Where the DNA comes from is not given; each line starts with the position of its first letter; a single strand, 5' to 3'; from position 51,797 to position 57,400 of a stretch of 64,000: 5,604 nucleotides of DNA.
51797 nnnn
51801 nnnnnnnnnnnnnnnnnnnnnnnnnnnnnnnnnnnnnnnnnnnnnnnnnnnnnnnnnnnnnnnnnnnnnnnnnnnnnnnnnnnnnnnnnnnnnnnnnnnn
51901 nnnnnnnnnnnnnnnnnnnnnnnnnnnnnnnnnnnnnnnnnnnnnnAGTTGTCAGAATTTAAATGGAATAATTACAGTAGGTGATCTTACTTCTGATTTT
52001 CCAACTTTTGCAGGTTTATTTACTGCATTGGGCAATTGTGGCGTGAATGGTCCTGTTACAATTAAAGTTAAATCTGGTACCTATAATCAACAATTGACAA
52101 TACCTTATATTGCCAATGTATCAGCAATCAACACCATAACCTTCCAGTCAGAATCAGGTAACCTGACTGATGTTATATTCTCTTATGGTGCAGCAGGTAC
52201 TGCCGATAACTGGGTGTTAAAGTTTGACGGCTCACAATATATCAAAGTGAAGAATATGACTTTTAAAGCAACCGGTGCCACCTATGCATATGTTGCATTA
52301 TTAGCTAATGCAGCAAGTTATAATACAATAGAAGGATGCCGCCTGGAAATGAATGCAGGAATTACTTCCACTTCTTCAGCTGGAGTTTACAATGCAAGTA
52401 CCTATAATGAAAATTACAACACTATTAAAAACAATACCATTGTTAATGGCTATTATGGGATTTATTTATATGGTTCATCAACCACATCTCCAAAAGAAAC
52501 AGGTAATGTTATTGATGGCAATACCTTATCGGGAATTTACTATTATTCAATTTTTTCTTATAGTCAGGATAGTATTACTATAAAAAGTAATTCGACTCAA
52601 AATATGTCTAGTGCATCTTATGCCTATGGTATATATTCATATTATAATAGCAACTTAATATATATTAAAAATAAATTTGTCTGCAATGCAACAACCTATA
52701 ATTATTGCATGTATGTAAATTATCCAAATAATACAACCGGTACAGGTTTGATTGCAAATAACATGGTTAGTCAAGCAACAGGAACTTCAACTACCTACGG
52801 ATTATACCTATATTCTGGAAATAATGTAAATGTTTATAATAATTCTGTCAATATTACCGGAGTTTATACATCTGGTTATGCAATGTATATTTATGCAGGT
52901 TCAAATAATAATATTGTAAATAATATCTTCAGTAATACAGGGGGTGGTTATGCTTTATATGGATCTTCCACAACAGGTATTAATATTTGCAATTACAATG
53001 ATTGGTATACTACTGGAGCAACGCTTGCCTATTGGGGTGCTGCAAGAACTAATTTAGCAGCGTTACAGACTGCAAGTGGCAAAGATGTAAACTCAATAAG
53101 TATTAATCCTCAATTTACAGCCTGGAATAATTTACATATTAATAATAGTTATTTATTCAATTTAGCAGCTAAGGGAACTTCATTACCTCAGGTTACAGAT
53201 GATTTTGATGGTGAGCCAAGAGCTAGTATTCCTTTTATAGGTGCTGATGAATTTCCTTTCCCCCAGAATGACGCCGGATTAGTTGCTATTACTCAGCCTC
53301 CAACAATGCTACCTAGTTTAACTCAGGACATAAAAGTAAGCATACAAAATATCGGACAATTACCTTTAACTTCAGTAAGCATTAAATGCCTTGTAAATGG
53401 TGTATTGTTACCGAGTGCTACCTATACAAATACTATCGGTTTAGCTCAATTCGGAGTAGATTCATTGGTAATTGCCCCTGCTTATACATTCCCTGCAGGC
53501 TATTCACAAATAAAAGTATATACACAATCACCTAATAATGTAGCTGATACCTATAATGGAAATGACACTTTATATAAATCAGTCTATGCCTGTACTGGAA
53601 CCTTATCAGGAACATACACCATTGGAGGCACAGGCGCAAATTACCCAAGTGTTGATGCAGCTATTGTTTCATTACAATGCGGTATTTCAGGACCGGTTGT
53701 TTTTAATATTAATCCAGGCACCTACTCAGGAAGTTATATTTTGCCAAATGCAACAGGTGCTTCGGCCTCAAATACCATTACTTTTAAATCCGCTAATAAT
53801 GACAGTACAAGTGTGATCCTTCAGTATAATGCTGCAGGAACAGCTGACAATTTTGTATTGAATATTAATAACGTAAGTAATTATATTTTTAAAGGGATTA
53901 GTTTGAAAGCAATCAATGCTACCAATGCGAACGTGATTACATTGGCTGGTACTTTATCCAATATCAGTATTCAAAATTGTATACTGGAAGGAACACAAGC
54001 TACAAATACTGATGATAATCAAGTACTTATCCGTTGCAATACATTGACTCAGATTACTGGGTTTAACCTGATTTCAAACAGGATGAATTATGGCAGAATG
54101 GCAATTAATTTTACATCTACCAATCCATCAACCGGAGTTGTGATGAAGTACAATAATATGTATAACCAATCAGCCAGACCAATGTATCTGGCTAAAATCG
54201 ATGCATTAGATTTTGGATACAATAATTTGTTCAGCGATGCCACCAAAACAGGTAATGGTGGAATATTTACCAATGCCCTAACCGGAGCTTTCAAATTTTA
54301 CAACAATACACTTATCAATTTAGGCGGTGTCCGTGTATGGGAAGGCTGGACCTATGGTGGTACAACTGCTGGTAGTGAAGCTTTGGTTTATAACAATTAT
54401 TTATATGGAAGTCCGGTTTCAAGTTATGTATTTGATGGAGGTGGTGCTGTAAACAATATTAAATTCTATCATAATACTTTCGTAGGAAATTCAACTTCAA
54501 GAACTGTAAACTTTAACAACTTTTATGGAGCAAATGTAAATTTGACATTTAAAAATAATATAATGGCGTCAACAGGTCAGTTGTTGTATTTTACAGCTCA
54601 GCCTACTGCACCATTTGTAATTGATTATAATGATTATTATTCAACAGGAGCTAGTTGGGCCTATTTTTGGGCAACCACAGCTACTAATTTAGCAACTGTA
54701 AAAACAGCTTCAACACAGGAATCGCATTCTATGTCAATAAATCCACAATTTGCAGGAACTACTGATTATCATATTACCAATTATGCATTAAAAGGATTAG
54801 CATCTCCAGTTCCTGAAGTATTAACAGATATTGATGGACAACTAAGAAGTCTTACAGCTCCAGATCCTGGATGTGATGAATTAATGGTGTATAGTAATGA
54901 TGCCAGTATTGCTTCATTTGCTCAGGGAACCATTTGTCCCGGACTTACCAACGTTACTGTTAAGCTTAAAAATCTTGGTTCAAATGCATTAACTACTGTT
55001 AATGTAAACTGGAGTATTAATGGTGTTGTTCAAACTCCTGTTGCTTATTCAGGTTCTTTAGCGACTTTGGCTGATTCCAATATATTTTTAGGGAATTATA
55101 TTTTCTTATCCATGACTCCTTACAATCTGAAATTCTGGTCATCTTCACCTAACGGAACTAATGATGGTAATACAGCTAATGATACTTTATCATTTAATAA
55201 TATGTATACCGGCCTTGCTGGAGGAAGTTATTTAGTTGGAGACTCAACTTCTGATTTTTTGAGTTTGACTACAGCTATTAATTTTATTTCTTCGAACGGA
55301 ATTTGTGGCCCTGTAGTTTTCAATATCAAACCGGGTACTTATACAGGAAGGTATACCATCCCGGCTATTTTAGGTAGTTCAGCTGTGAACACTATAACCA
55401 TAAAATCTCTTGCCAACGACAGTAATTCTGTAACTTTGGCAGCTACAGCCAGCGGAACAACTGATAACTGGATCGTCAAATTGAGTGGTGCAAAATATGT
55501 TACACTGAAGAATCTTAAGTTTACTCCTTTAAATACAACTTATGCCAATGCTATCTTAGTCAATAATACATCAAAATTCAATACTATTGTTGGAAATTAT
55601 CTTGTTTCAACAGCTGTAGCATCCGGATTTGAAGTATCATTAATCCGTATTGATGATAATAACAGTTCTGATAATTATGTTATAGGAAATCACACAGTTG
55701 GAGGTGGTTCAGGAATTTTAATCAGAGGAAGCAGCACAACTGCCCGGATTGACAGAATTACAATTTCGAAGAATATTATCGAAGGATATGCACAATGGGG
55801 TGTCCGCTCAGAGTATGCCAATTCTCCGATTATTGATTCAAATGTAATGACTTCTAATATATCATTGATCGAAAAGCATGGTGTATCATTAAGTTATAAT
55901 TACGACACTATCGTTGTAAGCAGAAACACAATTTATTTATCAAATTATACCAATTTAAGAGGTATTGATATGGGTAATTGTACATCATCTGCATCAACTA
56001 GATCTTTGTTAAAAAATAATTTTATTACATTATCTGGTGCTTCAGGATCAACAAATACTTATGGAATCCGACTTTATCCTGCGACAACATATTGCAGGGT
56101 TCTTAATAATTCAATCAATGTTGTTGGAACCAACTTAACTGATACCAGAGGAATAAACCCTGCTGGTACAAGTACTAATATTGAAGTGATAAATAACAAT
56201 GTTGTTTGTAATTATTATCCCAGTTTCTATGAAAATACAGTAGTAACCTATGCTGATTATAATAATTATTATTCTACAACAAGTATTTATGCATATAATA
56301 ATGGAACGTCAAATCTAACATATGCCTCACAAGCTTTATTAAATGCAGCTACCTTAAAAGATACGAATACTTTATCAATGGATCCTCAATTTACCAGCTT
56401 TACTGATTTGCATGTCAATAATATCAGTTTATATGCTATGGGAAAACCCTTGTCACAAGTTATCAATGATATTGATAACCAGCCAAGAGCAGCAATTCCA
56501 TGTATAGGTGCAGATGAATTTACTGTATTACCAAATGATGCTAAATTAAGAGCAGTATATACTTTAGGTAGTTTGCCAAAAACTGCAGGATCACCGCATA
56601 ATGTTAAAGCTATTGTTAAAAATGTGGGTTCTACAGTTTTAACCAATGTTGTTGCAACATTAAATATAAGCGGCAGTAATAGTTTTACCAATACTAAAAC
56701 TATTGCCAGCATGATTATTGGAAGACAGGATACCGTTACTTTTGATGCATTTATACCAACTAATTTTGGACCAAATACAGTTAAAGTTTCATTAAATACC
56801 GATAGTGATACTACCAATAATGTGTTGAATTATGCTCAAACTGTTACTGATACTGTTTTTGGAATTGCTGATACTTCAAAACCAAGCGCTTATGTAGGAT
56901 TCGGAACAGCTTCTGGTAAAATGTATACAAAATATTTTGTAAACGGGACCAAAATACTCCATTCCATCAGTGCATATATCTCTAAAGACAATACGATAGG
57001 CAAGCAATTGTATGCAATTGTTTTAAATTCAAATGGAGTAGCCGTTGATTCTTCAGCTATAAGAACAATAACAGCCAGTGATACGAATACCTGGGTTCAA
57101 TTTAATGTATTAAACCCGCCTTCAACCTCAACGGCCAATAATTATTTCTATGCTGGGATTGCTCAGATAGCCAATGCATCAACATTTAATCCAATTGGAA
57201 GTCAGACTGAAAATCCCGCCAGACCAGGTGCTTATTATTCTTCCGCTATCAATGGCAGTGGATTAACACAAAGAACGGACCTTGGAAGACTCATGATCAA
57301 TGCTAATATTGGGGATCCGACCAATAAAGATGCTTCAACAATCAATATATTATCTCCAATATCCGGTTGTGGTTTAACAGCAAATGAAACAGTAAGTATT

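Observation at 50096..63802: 13.7-kb single ORF encoding a 4568-aa T9SS-sorted beta-helix/CARDB mega-protein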

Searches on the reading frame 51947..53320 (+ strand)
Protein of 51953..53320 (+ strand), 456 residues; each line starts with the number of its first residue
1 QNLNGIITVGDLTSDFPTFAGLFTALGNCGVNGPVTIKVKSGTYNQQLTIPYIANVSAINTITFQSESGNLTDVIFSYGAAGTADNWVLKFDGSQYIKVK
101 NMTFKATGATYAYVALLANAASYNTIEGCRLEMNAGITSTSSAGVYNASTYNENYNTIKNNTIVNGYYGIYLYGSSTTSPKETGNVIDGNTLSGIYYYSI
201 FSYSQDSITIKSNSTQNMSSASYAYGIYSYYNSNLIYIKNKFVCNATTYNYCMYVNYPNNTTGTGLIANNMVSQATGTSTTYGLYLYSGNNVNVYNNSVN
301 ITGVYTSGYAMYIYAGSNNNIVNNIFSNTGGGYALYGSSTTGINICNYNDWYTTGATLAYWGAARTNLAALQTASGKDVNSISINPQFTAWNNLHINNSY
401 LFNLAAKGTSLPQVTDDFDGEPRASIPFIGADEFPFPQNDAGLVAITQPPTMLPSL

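Call 11: search_protein_families(library=pfam, proteins=[window:51953-53320:+], max_evalue=1)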
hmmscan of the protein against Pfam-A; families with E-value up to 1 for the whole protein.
window:51953-53320:+ (456 aa): 2 families
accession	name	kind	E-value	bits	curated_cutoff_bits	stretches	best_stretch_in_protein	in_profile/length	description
PF13229.12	Beta_helix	-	7.6e-11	42.3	25.9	2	93-198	53-145/158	Right handed beta helix region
PF05048.19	NosD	-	1.7e-05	24.8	23.6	2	96-251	43-178/212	Periplasmic copper-binding protein (NosD)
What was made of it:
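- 51947..53260 (+): Beta-helix supermodule A (aa 618-1055). Beta_helix 7.6e-11 and NosD (call 11).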

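Call 12: search_protein_families(library=ncbifam, proteins=[window:51953-53320:+], max_evalue=1)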
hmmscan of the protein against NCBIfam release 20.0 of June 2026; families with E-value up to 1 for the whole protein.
window:51953-53320:+ (456 aa): 1 family
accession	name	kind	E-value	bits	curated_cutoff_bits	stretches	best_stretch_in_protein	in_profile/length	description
TIGR03804.1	para_beta_helix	repeat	0.00043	19.9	19.45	2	151-177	5-31/44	parallel beta-helix repeat protein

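Call 14: find_homologous_proteins(query=window:51953-53320:+, max_evalue=0.00001)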
Query window:51953-53320:+ (456 aa): 61 proteins with E <= 0.00001 among 8000 candidates.
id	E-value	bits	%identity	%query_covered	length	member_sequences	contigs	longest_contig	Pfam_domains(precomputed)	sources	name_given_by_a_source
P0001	4.9e-92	327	52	55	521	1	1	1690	-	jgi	jgi:hypothetical protein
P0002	4.5e-76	274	40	96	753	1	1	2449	PF00801.27,PF18962.8,PF18911.7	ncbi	ncbi:MAG: PKD domain-containing protein, partial [Bacteroidota bacterium]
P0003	2.7e-71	259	33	98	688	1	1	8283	PF13229.13,PF18962.8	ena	-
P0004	9.5e-70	254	40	95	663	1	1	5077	PF13229.13,PF18962.8,PF05048.20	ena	-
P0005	9.4e-69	250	37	93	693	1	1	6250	PF05048.20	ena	-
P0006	4.2e-62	228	37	96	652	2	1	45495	PF17963.8,PF18962.8,PF05345.19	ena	-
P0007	3.6e-61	225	30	95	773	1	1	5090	PF13229.13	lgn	-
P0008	4.4e-61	225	42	72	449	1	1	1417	PF13229.13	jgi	jgi:hypothetical protein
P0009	7.7e-61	224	35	48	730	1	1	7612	PF13229.13,PF05048.20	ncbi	ncbi:MAG: hypothetical protein P8X42_06580, partial [Calditrichaceae bacterium]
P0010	1.3e-60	224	39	95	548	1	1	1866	PF13229.13,PF18962.8,PF05048.20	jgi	-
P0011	6.8e-56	208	37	86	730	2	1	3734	-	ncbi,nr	ncbi:MAG: right-handed parallel beta-helix repeat-containing protein, partial [Bacteroidetes bacteri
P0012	1.4e-55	207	38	84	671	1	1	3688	-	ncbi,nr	ncbi:MAG: hypothetical protein IH600_03885, partial [Bacteroidetes bacterium]|nr:hypothetical protei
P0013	4.1e-55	205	36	65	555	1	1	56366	PF05048.20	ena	-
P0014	1.8e-53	200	37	96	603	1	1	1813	-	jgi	-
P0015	2.2e-53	200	37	94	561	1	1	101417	-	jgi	jgi:hypothetical protein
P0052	9.5e-19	86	44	25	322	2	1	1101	-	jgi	jgi:pectin methylesterase-like acyl-CoA thioesterase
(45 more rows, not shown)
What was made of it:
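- One homolog is named 'pectin methylesterase-like' by JGI (P0052, call 14). Stand-alone versions of the module are common T9SS cargo (call 14).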

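Call 34: predict_structure(alignment_id=A3)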
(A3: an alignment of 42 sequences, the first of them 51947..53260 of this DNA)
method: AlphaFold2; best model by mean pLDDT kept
length: 438 residues; sequences in the alignment: 42
mean_pLDDT: 92.8   pTM: 0.93
mean pLDDT of the five models: 92.8, 92.7, 92.7, 92.6, 92.3
residues with pLDDT >= 90: 344; 70-90: 86; 50-70: 8; < 50: 0
segments of 3 or more residues with pLDDT < 50: none
pLDDT, mean of each block of 10 residues (from residue 1): 89 97 96 97 97 97 98 97 88 97 95 88 97 87 80 89 96 87 93 95 96 94 89 97 92 95 92 88 93 97 87 96 98 95 93 97 97 97 95 91 77 95 91 79
secondary structure, 60 per line:
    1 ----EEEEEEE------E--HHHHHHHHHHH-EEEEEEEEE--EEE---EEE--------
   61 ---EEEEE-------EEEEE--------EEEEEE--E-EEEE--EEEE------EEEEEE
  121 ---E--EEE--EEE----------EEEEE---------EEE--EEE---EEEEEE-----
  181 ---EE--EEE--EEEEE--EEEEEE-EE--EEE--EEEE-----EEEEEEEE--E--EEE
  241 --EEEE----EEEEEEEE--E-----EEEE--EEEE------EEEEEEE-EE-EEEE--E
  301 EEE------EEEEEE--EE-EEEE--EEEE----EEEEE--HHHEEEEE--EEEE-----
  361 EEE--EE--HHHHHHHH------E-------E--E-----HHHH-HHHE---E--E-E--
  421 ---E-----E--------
elements in order: E5-11 H21-31 E33-41 E44-46 E50-52 E64-68 E76-80 E89-94 E99-102 E105-108 E115-120 E127-129 E132-134 E145-149 E159-161 E164-166 E170-175 E188-190 E193-197 E200-205 E211-213 E216-219 E225-232 E238-240 E243-246 E251-258 E267-270 E273-276 E283-289 E294-297 E300-303 E310-315 E321-324 E327-330 E335-339 E345-349 E352-355 E361-363 H370-377 H401-404
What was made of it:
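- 51947..53260 (+): AF2 model pLDDT 92.8, a right-handed parallel beta-helix (call 34).
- The beta-helix module models at pLDDT 92.8 (call 34).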

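Call 39: fold_search(model_id=the predicted structure, library=pdb)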
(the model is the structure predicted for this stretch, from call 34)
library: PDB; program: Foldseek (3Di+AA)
matches with E <= 10: 385; with E <= 0.001: 32
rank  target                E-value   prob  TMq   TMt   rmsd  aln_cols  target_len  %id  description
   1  5gqc_D                5.9e-08  1.00  0.57  0.45   9.1       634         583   13  Crystal structure of lacto-N-biosidase LnbX from Bifidobacterium longum subsp. longum, ligand-free form (released 2017-04-19)
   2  7v6i_A                8.2e-07  1.00  0.54  0.41   9.3       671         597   11  Crystal structure of lacto-N-biosidase BsaX from Bifidobacterium saguini, lacto-N-biose complex (released 2022-02-09)
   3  7v6m_A                2.9e-06  1.00  0.51  0.41   9.5       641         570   13  Crystal structure of lacto-N-biosidase TnX from Tynzenella nexilis, lacto-N-biose complex (released 2022-02-09)
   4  1ru4                  2.5e-05  1.00  0.52  0.56   9.8       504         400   14  Crystal structure of pectate lyase Pel9A (released 2004-04-13)
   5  1gq8                  2.7e-05  1.00  0.33  0.43   9.0       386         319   11  Pectin methylesterase from Carrot (released 2002-04-18)
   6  6qps_B                7.0e-05  1.00  0.41  0.40  10.1       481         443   11  Structural characterization of a mannuronic acid specific polysaccharide family 6 lyase enzyme from human gut microbio (released 2019-09-25)
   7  6k0v_A                1.0e-04  1.00  0.38  0.31  10.7       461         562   12  Catalytic domain of GH87 alpha-1,3-glucanase D1069A in complex with tetrasaccharides (released 2019-12-25)
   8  5gqc_A                1.2e-04  1.00  0.53  0.42  11.5       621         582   14  Crystal structure of lacto-N-biosidase LnbX from Bifidobacterium longum subsp. longum, ligand-free form (released 2017-04-19)
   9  1xg2_A                1.4e-04  1.00  0.36  0.48   7.5       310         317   10  Crystal structure of the complex between pectin methylesterase and its inhibitor protein (released 2005-03-22)
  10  6f7k_B                1.5e-04  1.00  0.49  0.40   5.9       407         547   12  Crystal structure of Dettilon tailspike protein (gp208) (released 2018-12-19)
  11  7o79                  1.8e-04  1.00  0.45  0.46   8.6       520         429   13  Structure of the PL6 family polysaccharide lyase Pedsa3628 from Pseudopedobacter saltans (released 2021-07-28)
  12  8tne_A                2.2e-04  1.00  0.25  0.31  12.6       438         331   10  Crystal structure of bacterial pectin methylesterase Pme8A from rumen Butyrivibrio (released 2023-08-16)
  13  6qps_A                2.6e-04  1.00  0.41  0.40  10.3       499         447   11  Structural characterization of a mannuronic acid specific polysaccharide family 6 lyase enzyme from human gut microbio (released 2019-09-25)
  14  6nw9_B                3.0e-04  1.00  0.39  0.29  11.0       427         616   12  CRYSTAL STRUCTURE OF A TAILSPIKE PROTEIN 3 (TSP3, ORF212) FROM ESCHERICHIA COLI O157:H7 BACTERIOPHAGE CBA120 (released 2019-06-05)
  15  8tne_B                3.1e-04  1.00  0.28  0.35  12.3       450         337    9  Crystal structure of bacterial pectin methylesterase Pme8A from rumen Butyrivibrio (released 2023-08-16)
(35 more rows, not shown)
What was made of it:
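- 51947..53260 (+): Foldseek result in call 39.
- Closest known: Beta-helix carbohydrate-active enzymes. Same: The right-handed parallel beta-helix fold (call 39).
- The closest solved structures to module A are GH136 lacto-N-biosidases, PL9 pectate lyase, CE8 pectin methylesterases and PL6 lyases (call 39). The structural matches are generic (TMq 0.25-0.57, 8-14% identity) and include the adhesin PfbA and phage tailspikes (call 39).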

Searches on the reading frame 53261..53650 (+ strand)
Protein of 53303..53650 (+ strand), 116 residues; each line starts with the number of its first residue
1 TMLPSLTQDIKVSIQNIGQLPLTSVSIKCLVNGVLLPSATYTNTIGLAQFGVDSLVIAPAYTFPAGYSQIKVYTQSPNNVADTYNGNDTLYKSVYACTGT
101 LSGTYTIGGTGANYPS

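Call 11: search_protein_families(library=pfam, proteins=[window:53303-53650:+], max_evalue=1)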
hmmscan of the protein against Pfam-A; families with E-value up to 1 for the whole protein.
window:53303-53650:+ (116 aa): 1 family
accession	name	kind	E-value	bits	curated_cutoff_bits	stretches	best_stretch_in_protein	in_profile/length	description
PF07705.17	CARDB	-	0.0037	17.9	22.7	1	6-90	19-99/101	CARDB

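Call 12: search_protein_families(library=ncbifam, proteins=[window:53303-53650:+], max_evalue=1)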
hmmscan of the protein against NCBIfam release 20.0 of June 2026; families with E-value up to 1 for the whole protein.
window:53303-53650:+ (116 aa): 0 families

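Call 70: search_protein_families(library=pfam, proteins=[window:53261-53590:+], max_evalue=0.1)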
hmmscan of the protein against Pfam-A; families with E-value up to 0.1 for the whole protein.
window:53261-53590:+ (110 aa): 1 family
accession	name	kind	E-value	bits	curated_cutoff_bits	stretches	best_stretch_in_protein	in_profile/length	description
PF07705.17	CARDB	-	0.00044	20.9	22.7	1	10-104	9-99/101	CARDB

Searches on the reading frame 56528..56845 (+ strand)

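Call 70: search_protein_families(library=pfam, proteins=[window:56528-56845:+], max_evalue=0.1)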
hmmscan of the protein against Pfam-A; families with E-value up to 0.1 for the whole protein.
window:56528-56845:+ (106 aa): 1 family
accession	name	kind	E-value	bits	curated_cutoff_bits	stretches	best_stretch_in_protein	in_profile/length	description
PF07705.17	CARDB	-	0.00019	22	22.7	1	19-94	16-93/101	CARDB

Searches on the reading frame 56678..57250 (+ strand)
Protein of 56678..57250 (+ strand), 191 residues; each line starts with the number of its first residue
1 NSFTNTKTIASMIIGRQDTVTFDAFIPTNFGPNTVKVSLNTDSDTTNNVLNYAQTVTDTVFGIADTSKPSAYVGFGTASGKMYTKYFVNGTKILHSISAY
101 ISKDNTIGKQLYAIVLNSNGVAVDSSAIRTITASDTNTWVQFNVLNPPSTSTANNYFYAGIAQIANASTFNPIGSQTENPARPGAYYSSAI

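Call 11: search_protein_families(library=pfam, proteins=[window:56678-57250:+], max_evalue=1)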
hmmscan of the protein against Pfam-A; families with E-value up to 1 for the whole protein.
window:56678-57250:+ (191 aa): 0 families

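Call 12: search_protein_families(library=ncbifam, proteins=[window:56678-57250:+], max_evalue=1)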
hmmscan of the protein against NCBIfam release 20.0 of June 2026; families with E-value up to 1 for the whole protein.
window:56678-57250:+ (191 aa): 0 families
